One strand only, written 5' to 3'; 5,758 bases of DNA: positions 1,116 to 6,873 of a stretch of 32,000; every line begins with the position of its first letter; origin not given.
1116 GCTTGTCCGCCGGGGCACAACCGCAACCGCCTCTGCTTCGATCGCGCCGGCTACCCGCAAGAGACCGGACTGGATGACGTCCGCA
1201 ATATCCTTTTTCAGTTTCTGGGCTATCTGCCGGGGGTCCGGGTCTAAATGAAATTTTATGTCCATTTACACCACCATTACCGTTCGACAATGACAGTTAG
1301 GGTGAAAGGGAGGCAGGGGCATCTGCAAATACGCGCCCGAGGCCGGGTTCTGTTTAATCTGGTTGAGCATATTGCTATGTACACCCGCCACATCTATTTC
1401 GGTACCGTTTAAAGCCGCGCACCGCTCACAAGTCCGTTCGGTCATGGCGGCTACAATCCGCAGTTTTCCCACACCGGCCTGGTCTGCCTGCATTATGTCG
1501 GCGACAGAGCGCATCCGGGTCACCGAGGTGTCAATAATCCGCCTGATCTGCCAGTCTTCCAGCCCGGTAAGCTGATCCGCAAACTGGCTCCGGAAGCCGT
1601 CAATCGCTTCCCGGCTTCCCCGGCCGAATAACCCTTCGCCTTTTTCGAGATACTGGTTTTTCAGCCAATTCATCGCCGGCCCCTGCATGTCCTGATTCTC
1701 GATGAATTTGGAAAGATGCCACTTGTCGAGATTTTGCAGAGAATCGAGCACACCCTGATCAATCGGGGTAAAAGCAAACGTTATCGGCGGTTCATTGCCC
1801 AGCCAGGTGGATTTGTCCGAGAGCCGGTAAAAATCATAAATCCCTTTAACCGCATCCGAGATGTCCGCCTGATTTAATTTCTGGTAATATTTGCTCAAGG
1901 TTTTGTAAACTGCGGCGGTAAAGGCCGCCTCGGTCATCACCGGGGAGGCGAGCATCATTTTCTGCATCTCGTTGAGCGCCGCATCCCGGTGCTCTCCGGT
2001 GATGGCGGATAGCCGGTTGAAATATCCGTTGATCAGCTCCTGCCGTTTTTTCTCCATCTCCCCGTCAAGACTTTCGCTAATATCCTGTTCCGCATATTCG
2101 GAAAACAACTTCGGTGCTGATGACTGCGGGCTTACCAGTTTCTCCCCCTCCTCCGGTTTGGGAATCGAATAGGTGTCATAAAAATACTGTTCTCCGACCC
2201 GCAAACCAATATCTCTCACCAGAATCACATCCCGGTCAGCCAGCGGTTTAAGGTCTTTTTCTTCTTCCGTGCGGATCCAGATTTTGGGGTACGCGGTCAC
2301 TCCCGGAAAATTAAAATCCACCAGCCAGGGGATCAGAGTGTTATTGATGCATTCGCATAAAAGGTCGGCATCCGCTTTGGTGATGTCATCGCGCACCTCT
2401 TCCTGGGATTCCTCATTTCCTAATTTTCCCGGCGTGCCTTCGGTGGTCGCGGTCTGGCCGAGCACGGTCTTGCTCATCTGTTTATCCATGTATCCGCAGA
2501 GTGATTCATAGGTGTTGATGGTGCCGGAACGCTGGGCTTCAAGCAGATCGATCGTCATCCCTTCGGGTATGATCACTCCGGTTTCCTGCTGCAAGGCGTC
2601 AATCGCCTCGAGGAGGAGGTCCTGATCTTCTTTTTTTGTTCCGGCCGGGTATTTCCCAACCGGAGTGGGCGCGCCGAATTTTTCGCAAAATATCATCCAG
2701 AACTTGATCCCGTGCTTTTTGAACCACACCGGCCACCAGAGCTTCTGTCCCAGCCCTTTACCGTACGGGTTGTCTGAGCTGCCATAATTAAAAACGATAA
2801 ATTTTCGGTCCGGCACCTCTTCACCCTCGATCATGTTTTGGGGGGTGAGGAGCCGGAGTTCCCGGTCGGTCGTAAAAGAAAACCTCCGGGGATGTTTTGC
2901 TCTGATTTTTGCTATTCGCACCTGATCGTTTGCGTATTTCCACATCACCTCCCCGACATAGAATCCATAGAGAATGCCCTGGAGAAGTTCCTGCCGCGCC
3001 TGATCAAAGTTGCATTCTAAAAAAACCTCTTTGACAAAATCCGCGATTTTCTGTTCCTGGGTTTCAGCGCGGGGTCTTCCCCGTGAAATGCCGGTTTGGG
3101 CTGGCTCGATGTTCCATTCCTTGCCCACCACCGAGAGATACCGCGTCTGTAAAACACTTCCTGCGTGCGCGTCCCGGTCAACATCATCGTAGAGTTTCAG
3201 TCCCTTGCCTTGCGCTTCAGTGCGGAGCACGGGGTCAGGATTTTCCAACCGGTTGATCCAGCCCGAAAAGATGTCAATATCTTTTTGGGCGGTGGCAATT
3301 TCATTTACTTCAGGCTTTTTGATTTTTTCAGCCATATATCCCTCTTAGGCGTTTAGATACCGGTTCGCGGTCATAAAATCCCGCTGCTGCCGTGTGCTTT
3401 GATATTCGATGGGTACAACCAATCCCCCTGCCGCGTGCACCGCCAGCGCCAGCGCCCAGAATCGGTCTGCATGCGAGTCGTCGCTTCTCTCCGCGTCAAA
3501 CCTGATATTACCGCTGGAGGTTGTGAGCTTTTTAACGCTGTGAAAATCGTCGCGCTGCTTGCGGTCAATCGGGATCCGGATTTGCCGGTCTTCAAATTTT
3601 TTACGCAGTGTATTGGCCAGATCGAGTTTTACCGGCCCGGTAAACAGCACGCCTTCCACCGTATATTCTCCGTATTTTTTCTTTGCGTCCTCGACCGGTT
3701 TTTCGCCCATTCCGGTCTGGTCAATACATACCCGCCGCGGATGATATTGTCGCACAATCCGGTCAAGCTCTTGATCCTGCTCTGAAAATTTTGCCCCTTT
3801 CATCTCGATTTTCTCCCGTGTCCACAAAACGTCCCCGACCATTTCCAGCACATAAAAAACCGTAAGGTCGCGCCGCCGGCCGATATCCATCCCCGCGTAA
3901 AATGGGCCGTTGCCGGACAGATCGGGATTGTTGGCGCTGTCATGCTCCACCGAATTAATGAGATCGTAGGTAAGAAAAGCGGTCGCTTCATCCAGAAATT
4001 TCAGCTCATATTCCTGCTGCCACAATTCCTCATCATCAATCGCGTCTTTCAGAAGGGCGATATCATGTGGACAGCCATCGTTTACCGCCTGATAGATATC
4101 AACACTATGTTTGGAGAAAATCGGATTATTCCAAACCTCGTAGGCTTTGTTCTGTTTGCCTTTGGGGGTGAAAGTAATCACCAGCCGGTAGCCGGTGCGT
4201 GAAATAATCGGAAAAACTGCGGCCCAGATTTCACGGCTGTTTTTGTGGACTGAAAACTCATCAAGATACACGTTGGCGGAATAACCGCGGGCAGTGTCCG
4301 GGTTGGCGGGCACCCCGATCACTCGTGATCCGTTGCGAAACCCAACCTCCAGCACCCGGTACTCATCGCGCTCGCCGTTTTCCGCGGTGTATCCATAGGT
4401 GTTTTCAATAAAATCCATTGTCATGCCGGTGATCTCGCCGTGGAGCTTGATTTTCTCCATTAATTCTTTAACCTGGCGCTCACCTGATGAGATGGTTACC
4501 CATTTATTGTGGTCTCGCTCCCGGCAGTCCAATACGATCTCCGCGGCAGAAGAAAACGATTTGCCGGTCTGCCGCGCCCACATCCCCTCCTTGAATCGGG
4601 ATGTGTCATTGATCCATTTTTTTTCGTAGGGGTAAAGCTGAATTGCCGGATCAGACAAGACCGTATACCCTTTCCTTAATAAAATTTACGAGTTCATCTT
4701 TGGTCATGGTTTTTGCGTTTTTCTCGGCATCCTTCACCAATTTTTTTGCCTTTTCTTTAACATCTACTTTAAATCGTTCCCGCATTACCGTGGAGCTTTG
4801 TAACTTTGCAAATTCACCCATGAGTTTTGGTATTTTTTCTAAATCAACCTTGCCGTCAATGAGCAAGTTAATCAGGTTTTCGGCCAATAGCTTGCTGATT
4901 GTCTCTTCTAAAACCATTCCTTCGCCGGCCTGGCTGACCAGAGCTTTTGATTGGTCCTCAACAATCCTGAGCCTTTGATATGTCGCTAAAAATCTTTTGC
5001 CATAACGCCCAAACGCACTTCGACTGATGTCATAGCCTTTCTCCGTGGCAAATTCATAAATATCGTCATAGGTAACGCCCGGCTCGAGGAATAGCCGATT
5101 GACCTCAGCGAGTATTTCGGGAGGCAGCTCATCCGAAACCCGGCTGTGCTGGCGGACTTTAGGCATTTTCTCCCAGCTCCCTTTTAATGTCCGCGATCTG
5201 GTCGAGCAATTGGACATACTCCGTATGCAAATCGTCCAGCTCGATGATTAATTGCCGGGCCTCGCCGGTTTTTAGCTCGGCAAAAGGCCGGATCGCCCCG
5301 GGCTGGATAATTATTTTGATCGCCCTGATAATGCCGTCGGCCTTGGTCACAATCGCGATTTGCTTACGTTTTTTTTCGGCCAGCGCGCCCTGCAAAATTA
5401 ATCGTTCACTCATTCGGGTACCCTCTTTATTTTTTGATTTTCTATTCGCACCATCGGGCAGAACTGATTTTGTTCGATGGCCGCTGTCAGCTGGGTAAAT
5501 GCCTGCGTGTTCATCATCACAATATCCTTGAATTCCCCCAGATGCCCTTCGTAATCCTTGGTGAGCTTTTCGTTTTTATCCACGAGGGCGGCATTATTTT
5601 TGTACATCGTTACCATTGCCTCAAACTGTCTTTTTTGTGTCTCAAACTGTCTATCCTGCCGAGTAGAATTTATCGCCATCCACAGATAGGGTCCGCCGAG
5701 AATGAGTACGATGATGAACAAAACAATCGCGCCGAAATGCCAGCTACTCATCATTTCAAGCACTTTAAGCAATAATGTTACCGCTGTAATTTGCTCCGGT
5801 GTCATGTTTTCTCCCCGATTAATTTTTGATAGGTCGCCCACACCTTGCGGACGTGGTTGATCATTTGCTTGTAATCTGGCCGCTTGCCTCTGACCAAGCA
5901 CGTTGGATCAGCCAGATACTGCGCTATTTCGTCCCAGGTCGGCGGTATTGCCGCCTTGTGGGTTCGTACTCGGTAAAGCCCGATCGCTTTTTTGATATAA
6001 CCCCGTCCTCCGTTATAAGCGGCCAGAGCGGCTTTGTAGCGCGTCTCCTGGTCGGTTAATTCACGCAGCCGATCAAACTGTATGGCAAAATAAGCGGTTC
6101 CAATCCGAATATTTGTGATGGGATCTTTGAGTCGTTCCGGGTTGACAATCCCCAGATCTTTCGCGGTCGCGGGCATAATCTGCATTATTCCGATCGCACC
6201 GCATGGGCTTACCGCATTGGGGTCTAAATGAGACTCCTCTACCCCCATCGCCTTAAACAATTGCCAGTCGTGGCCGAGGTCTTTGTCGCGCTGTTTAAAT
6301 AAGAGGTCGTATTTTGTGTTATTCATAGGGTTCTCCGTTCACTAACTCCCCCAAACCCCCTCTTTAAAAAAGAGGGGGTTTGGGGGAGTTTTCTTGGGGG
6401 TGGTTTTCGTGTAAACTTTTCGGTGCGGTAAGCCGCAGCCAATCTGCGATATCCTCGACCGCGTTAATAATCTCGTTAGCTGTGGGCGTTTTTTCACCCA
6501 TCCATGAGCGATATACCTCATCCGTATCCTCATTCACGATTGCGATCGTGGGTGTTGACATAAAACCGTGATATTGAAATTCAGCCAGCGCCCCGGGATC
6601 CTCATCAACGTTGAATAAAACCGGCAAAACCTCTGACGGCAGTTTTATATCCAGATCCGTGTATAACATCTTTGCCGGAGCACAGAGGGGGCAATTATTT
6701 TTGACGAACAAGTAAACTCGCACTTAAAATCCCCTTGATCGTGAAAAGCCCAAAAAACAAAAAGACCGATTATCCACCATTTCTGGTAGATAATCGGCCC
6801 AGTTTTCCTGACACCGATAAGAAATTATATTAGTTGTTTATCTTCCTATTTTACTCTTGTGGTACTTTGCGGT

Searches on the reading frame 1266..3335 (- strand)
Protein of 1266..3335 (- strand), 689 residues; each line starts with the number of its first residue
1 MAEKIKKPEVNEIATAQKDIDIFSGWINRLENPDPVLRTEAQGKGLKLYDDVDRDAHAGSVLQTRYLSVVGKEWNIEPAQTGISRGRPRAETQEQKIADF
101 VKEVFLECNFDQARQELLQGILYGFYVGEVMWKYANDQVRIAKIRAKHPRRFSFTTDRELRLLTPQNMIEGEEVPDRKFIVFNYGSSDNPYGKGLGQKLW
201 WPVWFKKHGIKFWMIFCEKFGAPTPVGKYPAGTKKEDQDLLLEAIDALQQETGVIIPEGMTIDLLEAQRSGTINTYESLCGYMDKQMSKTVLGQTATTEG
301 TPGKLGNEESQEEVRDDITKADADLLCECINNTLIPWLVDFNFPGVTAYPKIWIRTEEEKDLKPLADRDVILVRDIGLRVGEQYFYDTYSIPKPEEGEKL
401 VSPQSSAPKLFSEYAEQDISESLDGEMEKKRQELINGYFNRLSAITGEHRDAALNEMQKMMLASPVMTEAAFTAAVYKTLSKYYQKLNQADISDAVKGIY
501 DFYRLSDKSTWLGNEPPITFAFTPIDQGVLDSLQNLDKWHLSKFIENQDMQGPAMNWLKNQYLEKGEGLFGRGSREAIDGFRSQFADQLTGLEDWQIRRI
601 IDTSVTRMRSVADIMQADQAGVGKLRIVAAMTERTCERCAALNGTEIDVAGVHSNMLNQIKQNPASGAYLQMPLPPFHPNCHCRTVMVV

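Call 69: search_dna_similar(query=window:1266-3335:-, collection=phages, mode=protein, max_evalue=1e-10, max_rows=12)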
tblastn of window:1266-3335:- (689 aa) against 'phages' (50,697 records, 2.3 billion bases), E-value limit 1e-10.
Records with a match: 405; places in all: 405; records where one place covers at least 80% of the query: 0.
Best place of each record, by identity: <60% 405.
By first word of the organism name: Pseudomonas 174; Ralstonia 99; Burkholderia 13; Vibrio 12; Bacteriophage 10; Nodularia 9; Porphyromonas 9; Escherichia 8; Bacillus 6; Stenotrophomonas 5; and 31 more.
By host as written in the record: Ralstonia solanacearum 70; Pseudomonas aeruginosa 68; - 52; Pseudomonas aeruginosa PA14 33; Vibrio sp. 9; Burkholderia sp. 7; Ralstonia solanacearum Race 3, Biovar 1 6; Yersinia pestis EV76-CN 4; and 111 more.
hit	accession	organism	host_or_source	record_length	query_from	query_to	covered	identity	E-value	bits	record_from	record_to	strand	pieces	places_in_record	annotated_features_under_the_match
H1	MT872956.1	Stenotrophomonas phage phiSHP3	Stenotrophomonas maltophilia c31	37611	7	481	69%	35.7%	6e-77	275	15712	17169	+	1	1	portal protein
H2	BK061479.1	Pseudomonas phage vB_PaeS-D14F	Pseudomonas aeruginosa strain 3-38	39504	12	476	67%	35.2%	1e-78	280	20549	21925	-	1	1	Phage protein Mup29, H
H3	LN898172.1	Pseudomonas phage vB_PaeS_PM105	Pseudomonas aeruginosa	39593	12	476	67%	35.2%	1e-78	280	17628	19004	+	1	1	PM105_32: putative portal protein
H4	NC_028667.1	Pseudomonas phage vB_PaeS_PM105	Pseudomonas aeruginosa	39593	12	476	67%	35.2%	1e-78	280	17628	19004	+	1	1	PM105_32: portal protein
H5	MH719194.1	Pseudomonas phage Ps60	Pseudomonas aeruginosa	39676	12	476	67%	35.2%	1e-78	280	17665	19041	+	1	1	portal protein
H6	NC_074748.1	Pseudomonas phage Ps60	Pseudomonas aeruginosa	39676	12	476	67%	35.2%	1e-78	280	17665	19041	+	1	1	portal protein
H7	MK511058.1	Pseudomonas phage vB_Pae_CF53b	Pseudomonas aeruginosa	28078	12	476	67%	35.2%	1e-78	280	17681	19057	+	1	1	hypothetical protein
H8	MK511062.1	Pseudomonas phage vB_Pae_CF127b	Pseudomonas aeruginosa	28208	12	476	67%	35.2%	1e-78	280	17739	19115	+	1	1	hypothetical protein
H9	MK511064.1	Pseudomonas phage vB_Pae_BR58a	Pseudomonas aeruginosa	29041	12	476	67%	35.2%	1e-78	280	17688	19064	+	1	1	hypothetical protein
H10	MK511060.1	Pseudomonas phage vB_Pae_CF118c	Pseudomonas aeruginosa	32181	12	476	67%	35.2%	1e-78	280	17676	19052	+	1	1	hypothetical protein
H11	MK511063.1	Pseudomonas phage vB_Pae_CF177a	Pseudomonas aeruginosa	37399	12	476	67%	35.2%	1e-78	280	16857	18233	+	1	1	hypothetical protein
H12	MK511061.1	Pseudomonas phage vB_Pae_CF125a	Pseudomonas aeruginosa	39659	12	476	67%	35.2%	1e-78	280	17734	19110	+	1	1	hypothetical protein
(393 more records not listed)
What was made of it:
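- On Mu-like (transposable) phage, early region: The portal is 35% identical to B3/D3112-like and phiSHP3 portals (call 69).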

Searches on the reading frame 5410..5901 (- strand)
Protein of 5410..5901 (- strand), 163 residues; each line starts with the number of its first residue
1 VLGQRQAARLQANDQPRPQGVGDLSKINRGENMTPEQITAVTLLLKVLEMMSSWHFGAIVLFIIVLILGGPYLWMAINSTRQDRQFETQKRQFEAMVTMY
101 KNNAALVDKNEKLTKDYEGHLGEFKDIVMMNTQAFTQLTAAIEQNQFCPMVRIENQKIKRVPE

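Call 70: search_protein_families(library=pfam, proteins=[window:5410-5901:-], max_evalue=0.1)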
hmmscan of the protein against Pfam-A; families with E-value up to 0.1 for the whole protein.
window:5410-5901:- (163 aa): 1 family
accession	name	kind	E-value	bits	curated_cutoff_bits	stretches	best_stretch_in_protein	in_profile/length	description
PF10027.14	DUF2269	-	0.059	13.9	28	1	48-100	72-124/150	Predicted integral membrane protein (DUF2269)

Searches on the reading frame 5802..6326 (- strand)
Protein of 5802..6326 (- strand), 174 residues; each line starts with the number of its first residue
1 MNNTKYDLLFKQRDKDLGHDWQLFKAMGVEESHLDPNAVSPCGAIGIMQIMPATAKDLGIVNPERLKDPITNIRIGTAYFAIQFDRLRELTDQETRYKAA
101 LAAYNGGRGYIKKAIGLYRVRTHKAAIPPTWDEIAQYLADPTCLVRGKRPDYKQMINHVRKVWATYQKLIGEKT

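Call 5: search_protein_families(library=pfam, proteins=[window:5802-6326:-], max_evalue=1)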
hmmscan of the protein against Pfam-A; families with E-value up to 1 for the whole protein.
window:5802-6326:- (174 aa): 2 families
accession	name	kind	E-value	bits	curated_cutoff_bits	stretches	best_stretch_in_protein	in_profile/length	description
PF01464.25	SLT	-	1.8e-24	86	21.3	1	10-119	3-109/117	Transglycosylase SLT domain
PF13702.11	Lysozyme_like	-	0.037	14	25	1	62-112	52-99/165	Lysozyme-like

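Call 6: search_protein_families(library=phrogs, proteins=[window:5802-6326:-], max_evalue=0.1)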
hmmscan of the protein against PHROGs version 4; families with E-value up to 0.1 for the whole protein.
window:5802-6326:- (174 aa): 21 families
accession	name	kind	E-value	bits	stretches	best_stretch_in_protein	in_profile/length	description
phrog_669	-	lysis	8.3e-23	80.7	1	12-168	927-1055/1946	endolysin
phrog_2013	-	tail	4.2e-17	63.1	1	5-114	467-569/657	lytic tail protein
phrog_342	-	head and packaging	1.7e-14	53.9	1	2-109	11-114/1235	internal virion protein with endolysin domain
phrog_14342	-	tail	1.2e-13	52.3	1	20-138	155-257/272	lytic tail fiber protein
phrog_28014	-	unknown function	4.2e-13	50.5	1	23-117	51-138/224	-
phrog_13449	-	other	4e-11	43.9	1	10-111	11-102/269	transglycosylase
phrog_21143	-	tail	7.4e-11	42.1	1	6-116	4-107/576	lytic tail fiber protein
phrog_28504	-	tail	1.1e-10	41.9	1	15-115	242-334/597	lytic tail fiber protein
phrog_12507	-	other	6e-07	30.6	1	5-114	9-111/260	transglycosylase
phrog_19855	-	head and packaging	1.2e-05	24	1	38-118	1094-1168/1257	virion structural protein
phrog_10475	-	lysis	0.00038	20.2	1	32-118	299-377/700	endolysin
phrog_21776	-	other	0.00043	21.1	1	22-113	110-215/238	transglycosylase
phrog_2533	-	unknown function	0.00058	19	1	6-113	745-845/1130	-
phrog_4928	-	unknown function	0.00066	19.2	1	21-92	646-722/834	-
phrog_28981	-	other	0.0018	18.9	1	33-113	120-190/210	transglycosylase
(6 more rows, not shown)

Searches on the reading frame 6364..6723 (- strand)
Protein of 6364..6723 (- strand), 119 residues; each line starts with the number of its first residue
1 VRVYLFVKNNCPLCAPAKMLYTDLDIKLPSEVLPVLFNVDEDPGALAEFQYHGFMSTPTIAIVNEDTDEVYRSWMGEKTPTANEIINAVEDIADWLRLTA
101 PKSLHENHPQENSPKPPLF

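Call 5: search_protein_families(library=pfam, proteins=[window:6364-6723:-], max_evalue=1)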
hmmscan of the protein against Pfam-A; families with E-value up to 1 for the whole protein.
window:6364-6723:- (119 aa): 4 families
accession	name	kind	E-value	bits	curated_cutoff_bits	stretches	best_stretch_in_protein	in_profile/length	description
PF00462.30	Glutaredoxin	-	6.2e-05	23.6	22.9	1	3-62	1-55/60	Glutaredoxin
PF05768.20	Glrx-like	-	0.00067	20.4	26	1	2-66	1-59/77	Glutaredoxin-like domain (DUF836)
PF13728.12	TraF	-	0.007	16.6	23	1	5-71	135-207/224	F plasmid transfer operon protein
PF13098.12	Thioredoxin_2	-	0.091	13.6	27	1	3-72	9-89/104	Thioredoxin-like domain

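Call 6: search_protein_families(library=phrogs, proteins=[window:6364-6723:-], max_evalue=0.1)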
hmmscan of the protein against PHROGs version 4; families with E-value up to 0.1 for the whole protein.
window:6364-6723:- (119 aa): 2 families
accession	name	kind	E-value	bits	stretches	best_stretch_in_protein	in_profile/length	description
phrog_22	-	DNA, RNA and nucleotide metabolism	0.00011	23.3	1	1-74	71-133/162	thioredoxin domain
phrog_24636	-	connector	0.087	14.3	0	60-91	59-90/103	head-tail connector protein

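Call 7: search_protein_families(library=padloc, proteins=[window:6364-6723:-], max_evalue=1)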
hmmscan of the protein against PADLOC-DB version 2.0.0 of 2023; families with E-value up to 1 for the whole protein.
window:6364-6723:- (119 aa): 0 families

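Call 8: search_protein_families(library=ncbifam, proteins=[window:6364-6723:-], max_evalue=1)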
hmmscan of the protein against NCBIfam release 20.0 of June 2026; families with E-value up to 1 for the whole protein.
window:6364-6723:- (119 aa): 9 families
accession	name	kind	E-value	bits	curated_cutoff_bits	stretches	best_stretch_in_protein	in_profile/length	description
TIGR00411.1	redox_disulf_1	equivalog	0.0015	18.6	92.75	1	3-65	3-61/82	MJ0307 family thioredoxin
TIGR02194.1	GlrX_NrdH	subfamily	0.0053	16.9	85.75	1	3-64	1-56/72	glutaredoxin-like protein NrdH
TIGR02196.1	GlrX_YruB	hypoth_equivalog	0.0055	17.2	88.55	1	3-63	2-57/74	glutaredoxin-like protein, YruB-family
NF058523.1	6A-MBL_cap2_3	equivalog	0.025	13.1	320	1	58-108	51-92/665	anti-phage 6A-MBL system cap2_3 protein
NF040693.1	recomb_GmtY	equivalog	0.035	13.4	340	1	64-107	89-131/441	gamma-mobile-trio recombinase GmtY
TIGR02187.2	PDO_seleno_TRX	equivalog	0.037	13.4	185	1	2-94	20-107/209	protein disulfide oxidoreductase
NF041212.1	Uxx_star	subfamily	0.12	12.6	66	1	3-48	1-40/70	Uxx-star family glutaredoxin-like (seleno)protein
TIGR02181.1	GRX_bact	equivalog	0.14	12.4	90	1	3-50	1-42/80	glutaredoxin 3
TIGR02190.1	GlrX-dom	hypoth_equivalog_domain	0.21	11.5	99.3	1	3-23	10-30/79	glutaredoxin-family domain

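Call 24: find_related_loci(query=A2, collection=viral_contigs, flank=5000)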
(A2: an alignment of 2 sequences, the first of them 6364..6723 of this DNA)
Query A2 (119 aa) in viral_contigs; peptide patterns used: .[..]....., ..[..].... (x = any residue, [..] = any of these).
166 stretches matched a pattern; 2 encode a relative of the query (tblastn E <= 1e-3); 2 distinct loci.
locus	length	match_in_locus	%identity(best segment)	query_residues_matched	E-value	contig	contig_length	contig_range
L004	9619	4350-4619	68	1-90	2e-40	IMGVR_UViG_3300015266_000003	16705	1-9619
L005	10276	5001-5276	66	1-92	3e-40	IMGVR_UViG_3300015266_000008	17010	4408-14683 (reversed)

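Call 70: search_protein_families(library=pfam, proteins=[L004:3930-4148:+], max_evalue=0.1)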
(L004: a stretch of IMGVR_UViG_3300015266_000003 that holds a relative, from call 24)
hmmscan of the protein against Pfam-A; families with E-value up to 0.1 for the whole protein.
L004:3930-4148:+ (72 aa): 0 families
